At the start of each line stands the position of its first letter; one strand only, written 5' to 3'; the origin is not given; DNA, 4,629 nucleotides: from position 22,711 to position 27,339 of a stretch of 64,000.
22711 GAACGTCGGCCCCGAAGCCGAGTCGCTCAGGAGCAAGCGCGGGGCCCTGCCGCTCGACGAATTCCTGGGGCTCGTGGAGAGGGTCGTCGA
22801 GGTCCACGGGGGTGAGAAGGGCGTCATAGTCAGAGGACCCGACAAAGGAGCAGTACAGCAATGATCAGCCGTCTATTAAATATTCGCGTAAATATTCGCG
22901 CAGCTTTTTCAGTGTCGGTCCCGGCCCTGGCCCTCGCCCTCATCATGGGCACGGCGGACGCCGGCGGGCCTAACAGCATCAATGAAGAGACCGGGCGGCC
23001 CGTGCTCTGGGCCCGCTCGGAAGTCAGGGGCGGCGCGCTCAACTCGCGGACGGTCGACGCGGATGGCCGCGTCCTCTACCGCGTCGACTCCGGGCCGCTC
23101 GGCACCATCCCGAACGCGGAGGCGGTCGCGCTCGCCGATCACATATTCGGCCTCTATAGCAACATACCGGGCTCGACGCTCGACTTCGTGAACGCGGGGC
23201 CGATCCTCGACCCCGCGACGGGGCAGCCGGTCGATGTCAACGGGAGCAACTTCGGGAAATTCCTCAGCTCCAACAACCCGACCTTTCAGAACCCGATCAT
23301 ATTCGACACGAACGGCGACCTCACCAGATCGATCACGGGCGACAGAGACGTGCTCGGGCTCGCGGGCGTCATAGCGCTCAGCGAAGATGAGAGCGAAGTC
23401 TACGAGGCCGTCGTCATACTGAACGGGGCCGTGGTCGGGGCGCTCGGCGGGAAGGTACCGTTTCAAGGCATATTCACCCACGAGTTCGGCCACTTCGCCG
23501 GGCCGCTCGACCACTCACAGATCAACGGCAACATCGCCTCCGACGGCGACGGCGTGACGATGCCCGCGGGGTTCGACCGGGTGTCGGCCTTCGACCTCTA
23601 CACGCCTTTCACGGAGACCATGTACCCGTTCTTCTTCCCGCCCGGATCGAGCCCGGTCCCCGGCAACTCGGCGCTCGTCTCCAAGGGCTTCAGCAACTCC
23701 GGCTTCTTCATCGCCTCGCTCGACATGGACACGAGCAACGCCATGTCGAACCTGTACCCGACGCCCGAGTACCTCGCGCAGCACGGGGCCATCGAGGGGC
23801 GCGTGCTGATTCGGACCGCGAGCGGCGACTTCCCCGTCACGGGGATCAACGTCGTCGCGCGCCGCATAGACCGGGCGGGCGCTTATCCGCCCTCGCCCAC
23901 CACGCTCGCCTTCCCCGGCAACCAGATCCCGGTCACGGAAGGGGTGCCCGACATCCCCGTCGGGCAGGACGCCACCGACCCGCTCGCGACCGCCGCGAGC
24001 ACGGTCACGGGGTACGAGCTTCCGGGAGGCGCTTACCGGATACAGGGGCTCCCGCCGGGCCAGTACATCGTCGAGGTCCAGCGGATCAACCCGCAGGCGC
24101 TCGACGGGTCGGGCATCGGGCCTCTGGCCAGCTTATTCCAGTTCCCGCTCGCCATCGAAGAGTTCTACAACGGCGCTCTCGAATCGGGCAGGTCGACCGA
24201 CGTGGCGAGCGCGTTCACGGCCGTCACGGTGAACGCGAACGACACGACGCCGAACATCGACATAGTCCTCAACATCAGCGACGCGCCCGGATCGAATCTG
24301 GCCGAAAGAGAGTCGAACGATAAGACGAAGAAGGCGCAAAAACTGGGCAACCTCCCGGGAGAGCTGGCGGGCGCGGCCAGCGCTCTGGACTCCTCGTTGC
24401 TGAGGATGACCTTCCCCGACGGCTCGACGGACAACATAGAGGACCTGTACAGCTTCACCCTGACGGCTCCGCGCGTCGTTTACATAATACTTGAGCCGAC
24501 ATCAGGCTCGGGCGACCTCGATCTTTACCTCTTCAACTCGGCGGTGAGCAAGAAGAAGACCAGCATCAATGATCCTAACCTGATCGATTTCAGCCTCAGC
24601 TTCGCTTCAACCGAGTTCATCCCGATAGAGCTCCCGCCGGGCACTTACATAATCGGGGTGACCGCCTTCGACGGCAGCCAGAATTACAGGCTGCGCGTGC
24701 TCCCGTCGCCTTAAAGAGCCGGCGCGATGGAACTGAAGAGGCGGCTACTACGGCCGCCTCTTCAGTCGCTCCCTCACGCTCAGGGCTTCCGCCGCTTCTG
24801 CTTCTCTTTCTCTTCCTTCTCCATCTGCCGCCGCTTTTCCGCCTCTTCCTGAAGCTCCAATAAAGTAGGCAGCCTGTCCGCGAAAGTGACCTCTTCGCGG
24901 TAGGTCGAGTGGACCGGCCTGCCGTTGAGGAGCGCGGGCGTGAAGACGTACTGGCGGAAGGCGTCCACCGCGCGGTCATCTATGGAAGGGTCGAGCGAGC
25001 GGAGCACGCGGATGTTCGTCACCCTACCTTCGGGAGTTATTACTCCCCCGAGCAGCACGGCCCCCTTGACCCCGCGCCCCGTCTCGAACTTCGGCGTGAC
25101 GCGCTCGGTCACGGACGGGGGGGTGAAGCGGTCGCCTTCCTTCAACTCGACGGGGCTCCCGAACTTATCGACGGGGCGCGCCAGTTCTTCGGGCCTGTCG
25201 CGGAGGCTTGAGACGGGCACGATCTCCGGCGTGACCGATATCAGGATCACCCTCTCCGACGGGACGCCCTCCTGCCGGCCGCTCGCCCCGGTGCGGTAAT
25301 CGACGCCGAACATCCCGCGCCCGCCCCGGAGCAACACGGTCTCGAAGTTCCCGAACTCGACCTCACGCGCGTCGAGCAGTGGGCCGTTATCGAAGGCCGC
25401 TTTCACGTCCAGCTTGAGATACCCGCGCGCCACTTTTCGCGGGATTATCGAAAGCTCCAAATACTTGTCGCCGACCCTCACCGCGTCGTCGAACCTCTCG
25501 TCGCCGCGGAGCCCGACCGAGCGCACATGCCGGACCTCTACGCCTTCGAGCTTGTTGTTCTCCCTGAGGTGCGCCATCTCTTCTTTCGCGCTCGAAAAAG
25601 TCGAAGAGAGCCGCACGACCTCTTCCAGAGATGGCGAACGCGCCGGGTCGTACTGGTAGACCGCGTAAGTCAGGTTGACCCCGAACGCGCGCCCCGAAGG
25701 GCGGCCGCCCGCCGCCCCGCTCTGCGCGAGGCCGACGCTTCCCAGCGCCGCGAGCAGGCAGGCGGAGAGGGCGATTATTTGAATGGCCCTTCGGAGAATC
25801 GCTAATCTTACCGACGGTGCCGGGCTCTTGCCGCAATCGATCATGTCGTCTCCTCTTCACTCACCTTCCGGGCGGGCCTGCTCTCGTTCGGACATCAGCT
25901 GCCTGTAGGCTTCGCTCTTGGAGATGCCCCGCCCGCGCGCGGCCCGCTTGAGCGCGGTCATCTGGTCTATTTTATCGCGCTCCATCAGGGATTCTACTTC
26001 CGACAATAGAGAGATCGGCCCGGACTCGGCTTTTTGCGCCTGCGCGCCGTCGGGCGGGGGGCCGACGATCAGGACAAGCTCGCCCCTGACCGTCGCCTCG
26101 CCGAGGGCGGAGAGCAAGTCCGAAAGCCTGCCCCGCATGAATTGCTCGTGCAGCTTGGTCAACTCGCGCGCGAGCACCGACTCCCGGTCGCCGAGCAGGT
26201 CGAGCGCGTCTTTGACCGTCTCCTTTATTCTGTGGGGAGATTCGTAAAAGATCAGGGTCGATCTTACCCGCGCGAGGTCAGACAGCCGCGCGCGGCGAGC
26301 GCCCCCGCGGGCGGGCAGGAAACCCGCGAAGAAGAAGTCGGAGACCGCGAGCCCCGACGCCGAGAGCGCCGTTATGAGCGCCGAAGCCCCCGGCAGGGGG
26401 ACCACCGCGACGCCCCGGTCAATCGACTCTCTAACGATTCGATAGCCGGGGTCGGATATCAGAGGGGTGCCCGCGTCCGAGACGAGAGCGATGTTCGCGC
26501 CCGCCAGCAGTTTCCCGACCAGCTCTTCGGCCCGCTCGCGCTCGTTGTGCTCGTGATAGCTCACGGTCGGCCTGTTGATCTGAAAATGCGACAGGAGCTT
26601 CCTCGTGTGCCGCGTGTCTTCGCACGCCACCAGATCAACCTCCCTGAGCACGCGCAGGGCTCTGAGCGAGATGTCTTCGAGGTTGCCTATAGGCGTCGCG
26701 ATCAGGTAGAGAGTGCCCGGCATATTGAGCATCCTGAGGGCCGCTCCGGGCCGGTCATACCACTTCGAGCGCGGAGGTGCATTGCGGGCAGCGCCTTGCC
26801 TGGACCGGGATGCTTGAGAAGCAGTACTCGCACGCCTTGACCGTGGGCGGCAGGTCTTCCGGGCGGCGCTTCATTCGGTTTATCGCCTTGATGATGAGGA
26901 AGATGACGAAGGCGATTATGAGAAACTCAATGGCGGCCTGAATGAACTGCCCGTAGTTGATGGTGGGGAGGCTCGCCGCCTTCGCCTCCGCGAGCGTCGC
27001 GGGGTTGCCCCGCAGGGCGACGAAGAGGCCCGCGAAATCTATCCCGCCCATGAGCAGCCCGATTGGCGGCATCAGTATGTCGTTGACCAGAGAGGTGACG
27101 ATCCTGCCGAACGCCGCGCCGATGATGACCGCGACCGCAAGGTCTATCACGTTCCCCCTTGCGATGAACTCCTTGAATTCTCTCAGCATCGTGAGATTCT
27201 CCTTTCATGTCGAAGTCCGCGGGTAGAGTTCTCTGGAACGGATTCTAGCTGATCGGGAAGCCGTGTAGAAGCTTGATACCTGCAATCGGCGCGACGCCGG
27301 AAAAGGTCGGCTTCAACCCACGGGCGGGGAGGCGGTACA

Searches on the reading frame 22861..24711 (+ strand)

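Call 70: search_protein_families(library=pfam, proteins=[window:22861-24711:+], max_evalue=0.00001)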
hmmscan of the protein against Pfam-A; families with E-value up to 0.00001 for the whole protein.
window:22861-24711:+ (617 aa): 1 family
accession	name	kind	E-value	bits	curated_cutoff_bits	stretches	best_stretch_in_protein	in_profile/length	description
PF04151.21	PPC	-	1.7e-06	29.2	25.9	1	527-602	2-70/70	Bacterial pre-peptidase C-terminal domain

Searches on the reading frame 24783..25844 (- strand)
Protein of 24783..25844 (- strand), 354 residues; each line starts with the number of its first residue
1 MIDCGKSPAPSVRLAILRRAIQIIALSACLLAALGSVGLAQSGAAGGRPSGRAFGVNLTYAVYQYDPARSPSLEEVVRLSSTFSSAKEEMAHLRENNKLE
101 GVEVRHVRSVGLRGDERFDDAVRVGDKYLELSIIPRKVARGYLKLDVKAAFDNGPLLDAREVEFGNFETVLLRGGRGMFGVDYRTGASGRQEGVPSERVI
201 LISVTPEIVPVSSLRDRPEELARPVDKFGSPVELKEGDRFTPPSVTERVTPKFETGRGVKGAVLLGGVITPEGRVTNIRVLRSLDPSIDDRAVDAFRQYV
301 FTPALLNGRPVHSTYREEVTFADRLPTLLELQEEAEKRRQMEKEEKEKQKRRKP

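Call 70: search_protein_families(library=pfam, proteins=[window:24783-25844:-], max_evalue=0.00001)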
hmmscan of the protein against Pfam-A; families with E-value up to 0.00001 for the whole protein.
window:24783-25844:- (354 aa): 1 family
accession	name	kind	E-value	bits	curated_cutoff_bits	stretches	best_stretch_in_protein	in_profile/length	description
PF03544.19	TonB_C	-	4.2e-11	43.6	24.6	1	257-321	12-77/79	Gram-negative bacterial TonB protein C-terminal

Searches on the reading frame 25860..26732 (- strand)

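Call 70: search_protein_families(library=pfam, proteins=[window:25860-26732:-], max_evalue=0.00001)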
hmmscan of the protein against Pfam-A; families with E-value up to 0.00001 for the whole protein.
window:25860-26732:- (291 aa): 1 family
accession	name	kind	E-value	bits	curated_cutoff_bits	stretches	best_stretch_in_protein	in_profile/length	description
PF00590.25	TP_methylase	-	1.1e-35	123.9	27.8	1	7-206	1-211/212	Tetrapyrrole (Corrin/Porphyrin) Methylases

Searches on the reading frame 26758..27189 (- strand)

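Call 70: search_protein_families(library=pfam, proteins=[window:26758-27189:-], max_evalue=0.00001)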
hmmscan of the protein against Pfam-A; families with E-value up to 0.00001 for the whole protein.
window:26758-27189:- (144 aa): 1 family
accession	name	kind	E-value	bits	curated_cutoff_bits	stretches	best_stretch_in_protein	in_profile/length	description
PF01741.23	MscL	-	8.3e-44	149.3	27.4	1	1-127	1-118/123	Large-conductance mechanosensitive channel, MscL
